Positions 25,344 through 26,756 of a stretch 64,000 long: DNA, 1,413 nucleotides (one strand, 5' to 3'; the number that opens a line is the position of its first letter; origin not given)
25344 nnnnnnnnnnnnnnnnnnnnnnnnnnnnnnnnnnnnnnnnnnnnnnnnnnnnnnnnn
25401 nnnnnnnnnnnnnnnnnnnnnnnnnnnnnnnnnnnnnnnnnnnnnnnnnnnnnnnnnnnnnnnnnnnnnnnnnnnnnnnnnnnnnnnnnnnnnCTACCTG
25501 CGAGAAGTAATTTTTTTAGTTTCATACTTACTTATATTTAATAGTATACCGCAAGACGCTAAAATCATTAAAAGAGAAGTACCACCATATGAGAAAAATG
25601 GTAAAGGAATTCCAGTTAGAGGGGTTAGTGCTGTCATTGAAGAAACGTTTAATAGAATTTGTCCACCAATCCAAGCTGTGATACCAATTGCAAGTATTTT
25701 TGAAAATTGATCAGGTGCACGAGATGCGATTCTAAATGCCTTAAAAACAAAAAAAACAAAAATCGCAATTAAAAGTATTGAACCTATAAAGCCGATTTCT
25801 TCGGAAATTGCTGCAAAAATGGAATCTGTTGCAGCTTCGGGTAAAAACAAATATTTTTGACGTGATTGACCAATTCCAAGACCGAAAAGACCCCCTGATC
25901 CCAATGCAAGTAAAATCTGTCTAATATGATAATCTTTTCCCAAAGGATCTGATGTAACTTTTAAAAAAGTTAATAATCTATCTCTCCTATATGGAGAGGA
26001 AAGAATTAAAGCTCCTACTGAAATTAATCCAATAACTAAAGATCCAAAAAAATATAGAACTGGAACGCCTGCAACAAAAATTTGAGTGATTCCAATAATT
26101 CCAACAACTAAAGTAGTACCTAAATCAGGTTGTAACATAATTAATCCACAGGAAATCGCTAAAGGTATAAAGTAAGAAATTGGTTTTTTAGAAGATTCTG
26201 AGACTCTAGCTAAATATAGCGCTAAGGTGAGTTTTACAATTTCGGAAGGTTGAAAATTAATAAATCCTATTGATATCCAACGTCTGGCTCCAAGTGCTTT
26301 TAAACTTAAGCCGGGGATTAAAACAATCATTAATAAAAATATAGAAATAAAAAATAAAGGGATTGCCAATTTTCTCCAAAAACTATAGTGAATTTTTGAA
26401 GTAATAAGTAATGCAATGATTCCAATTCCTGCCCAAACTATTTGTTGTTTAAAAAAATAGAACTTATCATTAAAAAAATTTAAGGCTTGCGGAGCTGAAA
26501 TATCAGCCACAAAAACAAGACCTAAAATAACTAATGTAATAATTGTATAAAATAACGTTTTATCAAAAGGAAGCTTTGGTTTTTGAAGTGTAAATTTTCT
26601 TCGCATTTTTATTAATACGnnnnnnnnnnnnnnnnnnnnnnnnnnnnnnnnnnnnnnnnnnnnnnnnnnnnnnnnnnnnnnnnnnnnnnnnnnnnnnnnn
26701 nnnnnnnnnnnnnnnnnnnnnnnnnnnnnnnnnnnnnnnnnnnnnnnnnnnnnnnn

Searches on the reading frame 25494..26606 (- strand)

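Call 31: search_protein_families(library=pfam, proteins=[window:25494-26606:-], max_evalue=0.00001)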
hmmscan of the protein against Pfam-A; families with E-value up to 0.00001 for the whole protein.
window:25494-26606:- (370 aa): 1 family
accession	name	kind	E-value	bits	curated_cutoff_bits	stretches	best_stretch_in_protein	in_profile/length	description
PF01098.24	FTSW_RODA_SPOVE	-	5.5e-103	345.1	26.4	1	17-363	3-355/356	Cell cycle protein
